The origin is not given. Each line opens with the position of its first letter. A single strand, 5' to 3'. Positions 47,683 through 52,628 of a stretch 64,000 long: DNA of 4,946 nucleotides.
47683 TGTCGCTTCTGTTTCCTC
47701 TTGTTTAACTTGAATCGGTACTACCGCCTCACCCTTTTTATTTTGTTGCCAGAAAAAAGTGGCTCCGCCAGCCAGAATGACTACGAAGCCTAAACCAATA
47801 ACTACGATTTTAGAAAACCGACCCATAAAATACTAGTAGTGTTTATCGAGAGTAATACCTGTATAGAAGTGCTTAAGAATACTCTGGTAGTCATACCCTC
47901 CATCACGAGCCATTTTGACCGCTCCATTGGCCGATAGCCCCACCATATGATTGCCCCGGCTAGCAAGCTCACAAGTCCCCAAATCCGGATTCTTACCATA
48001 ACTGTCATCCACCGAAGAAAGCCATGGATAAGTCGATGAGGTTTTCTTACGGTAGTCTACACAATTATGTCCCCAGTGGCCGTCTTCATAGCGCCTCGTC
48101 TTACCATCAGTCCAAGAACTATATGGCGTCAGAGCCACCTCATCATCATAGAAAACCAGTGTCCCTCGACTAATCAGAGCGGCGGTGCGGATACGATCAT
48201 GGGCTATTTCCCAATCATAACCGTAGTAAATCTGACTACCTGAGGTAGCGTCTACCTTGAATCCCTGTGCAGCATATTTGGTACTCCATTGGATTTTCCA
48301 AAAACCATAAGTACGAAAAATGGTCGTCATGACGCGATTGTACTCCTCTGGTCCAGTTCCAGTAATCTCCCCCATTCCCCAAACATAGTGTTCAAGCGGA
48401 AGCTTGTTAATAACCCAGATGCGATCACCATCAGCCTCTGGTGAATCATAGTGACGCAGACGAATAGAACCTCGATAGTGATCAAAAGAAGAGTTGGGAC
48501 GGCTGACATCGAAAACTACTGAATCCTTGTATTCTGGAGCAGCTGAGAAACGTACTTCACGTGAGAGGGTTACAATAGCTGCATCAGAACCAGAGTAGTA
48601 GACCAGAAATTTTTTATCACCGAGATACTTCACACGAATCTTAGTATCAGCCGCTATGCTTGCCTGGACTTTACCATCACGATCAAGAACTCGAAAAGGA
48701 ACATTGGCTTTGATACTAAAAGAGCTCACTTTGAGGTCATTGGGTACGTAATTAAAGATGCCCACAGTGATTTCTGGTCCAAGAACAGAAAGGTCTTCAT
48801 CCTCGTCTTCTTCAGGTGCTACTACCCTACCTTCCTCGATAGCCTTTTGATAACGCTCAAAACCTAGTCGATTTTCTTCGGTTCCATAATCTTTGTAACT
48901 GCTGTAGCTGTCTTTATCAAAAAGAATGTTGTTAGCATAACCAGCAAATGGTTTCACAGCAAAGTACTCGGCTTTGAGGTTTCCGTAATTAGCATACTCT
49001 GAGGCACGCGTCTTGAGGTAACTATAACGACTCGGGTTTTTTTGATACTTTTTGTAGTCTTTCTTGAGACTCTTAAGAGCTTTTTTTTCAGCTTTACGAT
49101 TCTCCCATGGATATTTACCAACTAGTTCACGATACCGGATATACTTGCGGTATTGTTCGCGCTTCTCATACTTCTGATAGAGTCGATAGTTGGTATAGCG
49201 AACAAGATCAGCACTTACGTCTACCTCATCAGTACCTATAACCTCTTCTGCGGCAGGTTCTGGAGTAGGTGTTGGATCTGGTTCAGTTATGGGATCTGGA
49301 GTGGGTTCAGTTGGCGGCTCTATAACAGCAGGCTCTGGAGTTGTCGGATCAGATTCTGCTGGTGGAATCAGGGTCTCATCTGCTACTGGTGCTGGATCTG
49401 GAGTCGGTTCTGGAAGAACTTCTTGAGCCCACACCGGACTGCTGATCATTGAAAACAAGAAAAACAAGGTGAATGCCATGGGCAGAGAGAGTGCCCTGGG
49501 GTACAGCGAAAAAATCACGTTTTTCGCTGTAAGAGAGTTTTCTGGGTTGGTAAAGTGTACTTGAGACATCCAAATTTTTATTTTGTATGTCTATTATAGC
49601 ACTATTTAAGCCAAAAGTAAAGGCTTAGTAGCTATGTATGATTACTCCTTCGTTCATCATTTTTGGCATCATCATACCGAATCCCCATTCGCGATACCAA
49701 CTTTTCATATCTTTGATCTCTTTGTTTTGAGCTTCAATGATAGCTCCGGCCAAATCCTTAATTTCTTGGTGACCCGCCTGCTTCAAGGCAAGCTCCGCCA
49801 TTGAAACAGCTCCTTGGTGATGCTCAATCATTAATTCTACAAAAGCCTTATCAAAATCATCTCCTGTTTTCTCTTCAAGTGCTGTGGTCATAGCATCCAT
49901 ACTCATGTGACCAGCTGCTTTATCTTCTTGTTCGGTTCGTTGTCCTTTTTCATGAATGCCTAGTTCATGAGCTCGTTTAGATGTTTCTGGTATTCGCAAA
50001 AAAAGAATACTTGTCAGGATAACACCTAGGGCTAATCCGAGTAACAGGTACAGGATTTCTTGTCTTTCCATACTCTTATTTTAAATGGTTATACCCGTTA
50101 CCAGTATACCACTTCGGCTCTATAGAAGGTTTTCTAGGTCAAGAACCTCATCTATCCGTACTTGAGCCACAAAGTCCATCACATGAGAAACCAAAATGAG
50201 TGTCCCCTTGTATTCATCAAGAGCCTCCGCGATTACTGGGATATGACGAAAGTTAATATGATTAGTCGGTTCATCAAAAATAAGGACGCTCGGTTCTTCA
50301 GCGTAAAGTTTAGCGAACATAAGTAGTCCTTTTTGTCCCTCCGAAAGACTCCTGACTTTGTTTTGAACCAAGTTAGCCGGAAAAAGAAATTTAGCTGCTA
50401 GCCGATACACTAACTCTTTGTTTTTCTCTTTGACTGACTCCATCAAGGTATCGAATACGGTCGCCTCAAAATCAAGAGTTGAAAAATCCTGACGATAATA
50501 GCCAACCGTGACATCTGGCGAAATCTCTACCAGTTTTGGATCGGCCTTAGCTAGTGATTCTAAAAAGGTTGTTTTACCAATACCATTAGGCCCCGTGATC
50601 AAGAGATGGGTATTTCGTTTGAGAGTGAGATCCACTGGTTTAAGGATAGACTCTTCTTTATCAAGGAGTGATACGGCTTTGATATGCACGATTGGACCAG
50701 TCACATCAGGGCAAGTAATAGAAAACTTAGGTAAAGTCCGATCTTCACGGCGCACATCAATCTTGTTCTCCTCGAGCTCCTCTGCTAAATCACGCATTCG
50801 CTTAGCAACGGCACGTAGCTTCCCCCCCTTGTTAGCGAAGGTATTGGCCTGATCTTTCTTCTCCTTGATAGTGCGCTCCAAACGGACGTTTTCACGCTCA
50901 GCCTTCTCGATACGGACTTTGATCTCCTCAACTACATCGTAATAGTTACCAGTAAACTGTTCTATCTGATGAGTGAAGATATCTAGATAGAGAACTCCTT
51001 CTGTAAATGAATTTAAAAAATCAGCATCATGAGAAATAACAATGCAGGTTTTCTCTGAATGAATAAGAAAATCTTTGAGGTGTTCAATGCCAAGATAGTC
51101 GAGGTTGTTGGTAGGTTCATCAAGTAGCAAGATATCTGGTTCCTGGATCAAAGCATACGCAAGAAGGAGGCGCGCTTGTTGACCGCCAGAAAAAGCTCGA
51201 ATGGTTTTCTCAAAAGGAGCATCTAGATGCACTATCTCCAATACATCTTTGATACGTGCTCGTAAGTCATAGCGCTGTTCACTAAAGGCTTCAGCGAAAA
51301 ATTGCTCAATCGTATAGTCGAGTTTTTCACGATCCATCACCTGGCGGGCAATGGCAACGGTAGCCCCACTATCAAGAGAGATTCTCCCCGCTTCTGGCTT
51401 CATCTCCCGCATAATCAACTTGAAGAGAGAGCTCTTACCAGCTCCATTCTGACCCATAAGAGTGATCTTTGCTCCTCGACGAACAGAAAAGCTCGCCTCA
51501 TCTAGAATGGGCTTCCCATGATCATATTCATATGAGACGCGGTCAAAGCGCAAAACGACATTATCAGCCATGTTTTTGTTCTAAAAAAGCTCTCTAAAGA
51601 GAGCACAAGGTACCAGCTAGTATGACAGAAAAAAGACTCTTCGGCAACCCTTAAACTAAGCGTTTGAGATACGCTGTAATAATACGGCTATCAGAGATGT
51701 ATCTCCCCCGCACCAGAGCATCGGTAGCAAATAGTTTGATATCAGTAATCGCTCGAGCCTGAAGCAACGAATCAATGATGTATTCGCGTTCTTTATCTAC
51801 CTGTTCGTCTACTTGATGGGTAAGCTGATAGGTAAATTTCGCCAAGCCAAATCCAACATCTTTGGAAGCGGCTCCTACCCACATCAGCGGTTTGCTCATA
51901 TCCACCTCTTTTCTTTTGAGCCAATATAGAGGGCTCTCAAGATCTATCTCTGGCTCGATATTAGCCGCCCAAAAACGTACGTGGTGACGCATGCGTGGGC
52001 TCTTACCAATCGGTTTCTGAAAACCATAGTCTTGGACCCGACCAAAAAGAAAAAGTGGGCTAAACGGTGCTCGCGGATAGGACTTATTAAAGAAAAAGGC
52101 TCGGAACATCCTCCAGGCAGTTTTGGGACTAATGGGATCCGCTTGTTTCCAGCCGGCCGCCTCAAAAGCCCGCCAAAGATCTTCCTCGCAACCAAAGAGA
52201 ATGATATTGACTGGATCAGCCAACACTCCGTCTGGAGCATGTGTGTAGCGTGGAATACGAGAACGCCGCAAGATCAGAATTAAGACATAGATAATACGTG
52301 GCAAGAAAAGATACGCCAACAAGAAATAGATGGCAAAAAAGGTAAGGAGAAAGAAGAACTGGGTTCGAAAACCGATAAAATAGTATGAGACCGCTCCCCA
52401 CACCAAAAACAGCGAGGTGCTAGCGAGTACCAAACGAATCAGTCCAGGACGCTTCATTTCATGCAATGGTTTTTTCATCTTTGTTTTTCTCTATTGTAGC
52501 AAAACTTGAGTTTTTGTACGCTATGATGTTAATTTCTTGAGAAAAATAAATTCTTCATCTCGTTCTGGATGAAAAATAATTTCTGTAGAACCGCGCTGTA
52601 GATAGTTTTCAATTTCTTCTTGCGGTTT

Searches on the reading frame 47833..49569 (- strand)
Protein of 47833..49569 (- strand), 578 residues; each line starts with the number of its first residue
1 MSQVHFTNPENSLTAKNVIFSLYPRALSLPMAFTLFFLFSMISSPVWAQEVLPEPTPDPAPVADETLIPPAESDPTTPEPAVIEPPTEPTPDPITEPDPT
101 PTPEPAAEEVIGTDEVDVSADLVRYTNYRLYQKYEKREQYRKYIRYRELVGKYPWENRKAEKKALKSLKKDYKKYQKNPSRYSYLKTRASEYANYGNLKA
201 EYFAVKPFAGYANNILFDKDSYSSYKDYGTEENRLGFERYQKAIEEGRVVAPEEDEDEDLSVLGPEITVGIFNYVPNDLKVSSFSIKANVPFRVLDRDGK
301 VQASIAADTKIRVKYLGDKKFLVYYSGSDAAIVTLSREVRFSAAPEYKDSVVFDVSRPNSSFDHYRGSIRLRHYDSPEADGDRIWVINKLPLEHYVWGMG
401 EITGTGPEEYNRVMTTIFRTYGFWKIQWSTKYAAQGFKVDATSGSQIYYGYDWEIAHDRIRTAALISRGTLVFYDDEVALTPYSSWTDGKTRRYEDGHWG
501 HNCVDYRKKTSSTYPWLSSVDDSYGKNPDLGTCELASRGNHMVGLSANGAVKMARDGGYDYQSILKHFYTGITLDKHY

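Call 45: search_protein_families(library=pfam, proteins=[window:47833-49569:-], max_evalue=0.001)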
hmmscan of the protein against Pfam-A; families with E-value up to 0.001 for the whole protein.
window:47833-49569:- (578 aa): 1 family
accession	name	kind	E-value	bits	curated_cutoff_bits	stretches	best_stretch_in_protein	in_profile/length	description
PF08486.15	SpoIID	-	7.3e-05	23.8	23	1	382-474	3-97/97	Stage II sporulation protein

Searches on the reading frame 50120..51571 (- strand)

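Call 45: search_protein_families(library=pfam, proteins=[window:50120-51571:-], max_evalue=0.001)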
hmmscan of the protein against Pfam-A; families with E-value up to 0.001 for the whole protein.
window:50120-51571:- (483 aa): 26 families (the best 25 are shown)
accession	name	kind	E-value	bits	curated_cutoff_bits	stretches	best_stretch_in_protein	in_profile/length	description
PF00005.33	ABC_tran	-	9.5e-46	156.2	25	2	23-155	1-137/137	ABC transporter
PF13304.12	AAA_21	-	1.6e-17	65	27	1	406-463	235-298/304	AAA domain, putative AbiEii toxin, Type IV TA system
PF13401.12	AAA_22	-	1.1e-09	39.1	27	0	319-390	4-74/130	AAA domain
PF02463.25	SMC_N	-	1.5e-08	34.8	40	0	119-189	135-205/220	RecF/RecN/SMC N terminal domain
PF13479.12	AAA_24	-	5.3e-08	33.4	27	0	320-350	2-28/195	AAA domain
PF13476.12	AAA_23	-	1.2e-07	33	27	0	324-340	23-39/201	AAA domain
PF13191.12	AAA_16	-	1.8e-07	32.2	32.6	0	321-355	25-63/167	AAA ATPase domain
PF13555.12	AAA_29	-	4.9e-07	29.8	27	0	315-339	17-41/61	P-loop containing region of AAA domain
PF00004.35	AAA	-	5.2e-07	30.6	21.2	0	323-353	1-32/131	ATPase family associated with various cellular activities (AAA)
PF03193.22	RsgA_GTPase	-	5.2e-07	30.1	30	0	34-68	107-141/174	RsgA GTPase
PF20720.3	nSTAND3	-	6.1e-07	29.7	27.2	0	316-342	13-39/155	Novel STAND NTPase 3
PF13173.12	AAA_14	-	8.3e-06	26.3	27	0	321-352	3-28/129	AAA domain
PF13671.12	AAA_33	-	2e-05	25.4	27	0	324-355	3-33/143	AAA domain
PF13175.12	AAA_15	-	3.3e-05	24.1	32.1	0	323-402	26-91/374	AAA ATPase domain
PF07693.20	KAP_NTPase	-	3.6e-05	23.6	20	0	316-407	16-106/293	KAP family P-loop domain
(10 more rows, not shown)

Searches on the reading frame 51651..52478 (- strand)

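Call 55: search_protein_families(library=pfam, proteins=[window:51651-52478:-], max_evalue=0.0001)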
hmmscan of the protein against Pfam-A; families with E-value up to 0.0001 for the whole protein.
window:51651-52478:- (275 aa): 1 family
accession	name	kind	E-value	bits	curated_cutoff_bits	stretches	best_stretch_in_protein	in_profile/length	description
PF14067.11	LssY_C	-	5.8e-49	166.7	25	1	74-251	3-166/188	LssY C-terminus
